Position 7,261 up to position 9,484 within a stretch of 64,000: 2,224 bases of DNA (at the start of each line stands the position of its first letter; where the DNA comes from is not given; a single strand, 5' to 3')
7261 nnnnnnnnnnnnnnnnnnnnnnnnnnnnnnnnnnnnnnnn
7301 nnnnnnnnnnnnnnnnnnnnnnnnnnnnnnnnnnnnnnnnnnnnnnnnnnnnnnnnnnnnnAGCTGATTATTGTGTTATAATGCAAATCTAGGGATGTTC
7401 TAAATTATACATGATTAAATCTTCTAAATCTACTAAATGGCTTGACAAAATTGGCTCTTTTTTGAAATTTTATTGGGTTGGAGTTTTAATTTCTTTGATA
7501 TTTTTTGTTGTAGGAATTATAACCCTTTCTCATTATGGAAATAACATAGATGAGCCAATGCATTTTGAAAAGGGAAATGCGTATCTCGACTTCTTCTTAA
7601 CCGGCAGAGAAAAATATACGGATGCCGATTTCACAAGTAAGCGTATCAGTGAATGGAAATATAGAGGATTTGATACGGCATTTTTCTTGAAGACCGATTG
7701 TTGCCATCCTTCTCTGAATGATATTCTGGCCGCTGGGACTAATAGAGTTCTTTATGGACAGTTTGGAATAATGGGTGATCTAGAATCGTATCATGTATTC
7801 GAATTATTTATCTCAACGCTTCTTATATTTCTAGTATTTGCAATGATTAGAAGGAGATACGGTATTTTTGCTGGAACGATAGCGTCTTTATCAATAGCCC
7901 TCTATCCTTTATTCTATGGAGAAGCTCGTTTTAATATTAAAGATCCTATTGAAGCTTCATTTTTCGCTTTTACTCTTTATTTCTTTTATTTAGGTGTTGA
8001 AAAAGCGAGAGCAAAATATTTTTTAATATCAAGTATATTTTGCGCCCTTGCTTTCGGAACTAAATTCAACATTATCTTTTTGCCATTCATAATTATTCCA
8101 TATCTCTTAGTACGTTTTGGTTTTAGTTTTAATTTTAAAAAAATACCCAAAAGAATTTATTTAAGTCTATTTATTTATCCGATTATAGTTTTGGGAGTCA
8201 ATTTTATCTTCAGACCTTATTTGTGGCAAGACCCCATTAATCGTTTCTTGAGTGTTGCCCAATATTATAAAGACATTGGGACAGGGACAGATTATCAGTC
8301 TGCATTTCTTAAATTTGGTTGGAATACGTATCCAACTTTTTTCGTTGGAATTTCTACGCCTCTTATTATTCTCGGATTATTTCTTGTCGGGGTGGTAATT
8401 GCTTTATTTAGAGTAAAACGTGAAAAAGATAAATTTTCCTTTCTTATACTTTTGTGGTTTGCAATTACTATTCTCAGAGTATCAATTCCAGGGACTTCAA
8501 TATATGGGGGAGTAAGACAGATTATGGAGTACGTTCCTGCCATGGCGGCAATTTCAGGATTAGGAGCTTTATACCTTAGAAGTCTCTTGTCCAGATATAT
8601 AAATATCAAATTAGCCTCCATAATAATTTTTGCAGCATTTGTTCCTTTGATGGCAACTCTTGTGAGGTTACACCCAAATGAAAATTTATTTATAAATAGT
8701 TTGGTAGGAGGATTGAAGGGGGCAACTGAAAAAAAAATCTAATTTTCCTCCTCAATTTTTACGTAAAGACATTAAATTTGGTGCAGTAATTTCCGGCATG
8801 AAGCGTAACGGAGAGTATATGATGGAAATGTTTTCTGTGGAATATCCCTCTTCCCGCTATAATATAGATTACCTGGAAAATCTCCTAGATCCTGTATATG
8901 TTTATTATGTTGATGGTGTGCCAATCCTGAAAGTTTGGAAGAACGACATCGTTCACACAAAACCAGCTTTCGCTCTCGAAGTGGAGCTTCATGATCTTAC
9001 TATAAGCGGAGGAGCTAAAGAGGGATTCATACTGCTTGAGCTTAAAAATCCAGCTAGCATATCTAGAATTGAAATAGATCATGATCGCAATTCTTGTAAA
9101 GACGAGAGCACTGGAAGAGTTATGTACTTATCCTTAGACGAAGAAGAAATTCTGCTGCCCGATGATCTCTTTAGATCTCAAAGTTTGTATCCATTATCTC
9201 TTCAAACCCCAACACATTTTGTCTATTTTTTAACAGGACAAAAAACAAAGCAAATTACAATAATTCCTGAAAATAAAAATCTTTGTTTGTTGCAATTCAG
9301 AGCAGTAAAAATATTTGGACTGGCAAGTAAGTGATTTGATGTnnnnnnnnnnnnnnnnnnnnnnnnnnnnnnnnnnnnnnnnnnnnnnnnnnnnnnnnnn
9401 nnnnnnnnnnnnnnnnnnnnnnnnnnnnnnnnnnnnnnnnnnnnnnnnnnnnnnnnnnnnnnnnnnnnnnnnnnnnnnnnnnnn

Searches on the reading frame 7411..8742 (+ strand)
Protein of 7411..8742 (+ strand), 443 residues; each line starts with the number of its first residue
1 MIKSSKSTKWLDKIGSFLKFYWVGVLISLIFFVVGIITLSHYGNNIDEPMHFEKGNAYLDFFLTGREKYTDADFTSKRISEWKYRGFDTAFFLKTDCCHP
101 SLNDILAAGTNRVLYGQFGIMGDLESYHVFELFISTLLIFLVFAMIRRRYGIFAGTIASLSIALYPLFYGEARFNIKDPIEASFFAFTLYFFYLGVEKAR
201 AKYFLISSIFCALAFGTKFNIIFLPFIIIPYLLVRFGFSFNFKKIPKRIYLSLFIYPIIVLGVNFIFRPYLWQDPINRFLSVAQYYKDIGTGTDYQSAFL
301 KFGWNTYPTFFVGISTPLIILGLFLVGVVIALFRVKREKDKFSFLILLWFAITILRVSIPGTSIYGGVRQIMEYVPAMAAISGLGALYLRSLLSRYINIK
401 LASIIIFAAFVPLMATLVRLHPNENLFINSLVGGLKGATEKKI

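Call 5: search_protein_families(library=pfam, proteins=[window:7411-8742:+], max_evalue=0.01)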
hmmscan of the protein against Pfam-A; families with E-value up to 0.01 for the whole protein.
window:7411-8742:+ (443 aa): 1 family
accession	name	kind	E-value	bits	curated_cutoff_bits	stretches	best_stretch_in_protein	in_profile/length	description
PF13231.12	PMT_2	-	2.9e-13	50.8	26.1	1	126-244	23-140/160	Dolichyl-phosphate-mannose-protein mannosyltransferase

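Call 10: find_encoding_contigs(protein=window:7411-8742:+, flank=10000, max_places=10)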
Protein window:7411-8742:+ (443 aa): no gene with exactly this product is on record in the collection.

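Call 39: search_protein_families(library=ncbifam, proteins=[window:7411-8742:+], max_evalue=0.01)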
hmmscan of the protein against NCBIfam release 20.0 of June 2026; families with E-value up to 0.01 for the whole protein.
window:7411-8742:+ (443 aa): 0 families

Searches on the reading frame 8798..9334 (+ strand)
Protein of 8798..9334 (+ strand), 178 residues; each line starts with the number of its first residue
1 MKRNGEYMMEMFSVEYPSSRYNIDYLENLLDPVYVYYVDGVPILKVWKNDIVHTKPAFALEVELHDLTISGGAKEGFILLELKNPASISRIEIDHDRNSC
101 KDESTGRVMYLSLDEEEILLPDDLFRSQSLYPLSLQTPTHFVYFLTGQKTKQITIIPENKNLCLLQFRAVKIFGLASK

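Call 5: search_protein_families(library=pfam, proteins=[window:8798-9334:+], max_evalue=0.01)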
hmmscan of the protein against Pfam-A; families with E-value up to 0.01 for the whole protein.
window:8798-9334:+ (178 aa): 0 families

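Call 39: search_protein_families(library=ncbifam, proteins=[window:8798-9334:+], max_evalue=0.01)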
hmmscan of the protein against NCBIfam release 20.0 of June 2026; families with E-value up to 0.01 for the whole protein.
window:8798-9334:+ (178 aa): 0 families

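Call 43: list_cluster_members(proteins=[P0001, P0005, window:8798-9334:+])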
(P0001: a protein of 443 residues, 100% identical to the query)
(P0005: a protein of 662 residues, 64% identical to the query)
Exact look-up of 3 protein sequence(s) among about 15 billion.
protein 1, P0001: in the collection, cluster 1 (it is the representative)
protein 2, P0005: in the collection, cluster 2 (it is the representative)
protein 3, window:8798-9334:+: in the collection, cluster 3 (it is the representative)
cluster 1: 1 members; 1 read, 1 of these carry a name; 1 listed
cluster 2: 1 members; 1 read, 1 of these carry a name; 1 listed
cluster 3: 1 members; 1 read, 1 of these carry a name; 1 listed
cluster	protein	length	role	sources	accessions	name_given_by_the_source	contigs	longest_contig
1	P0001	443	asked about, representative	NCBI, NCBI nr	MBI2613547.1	MAG: glycosyltransferase family 39 protein [Candidatus Levybacteria bacterium] | glycosyltransferase family 39 protein [Candidatus Levybacteria bacterium]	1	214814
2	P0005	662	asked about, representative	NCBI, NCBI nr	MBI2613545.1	MAG: glycosyltransferase family 39 protein [Candidatus Levybacteria bacterium] | glycosyltransferase family 39 protein [Candidatus Levybacteria bacterium]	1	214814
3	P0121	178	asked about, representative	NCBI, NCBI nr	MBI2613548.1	MAG: hypothetical protein HYW62_02155 [Candidatus Levybacteria bacterium] | hypothetical protein [Candidatus Levybacteria bacterium]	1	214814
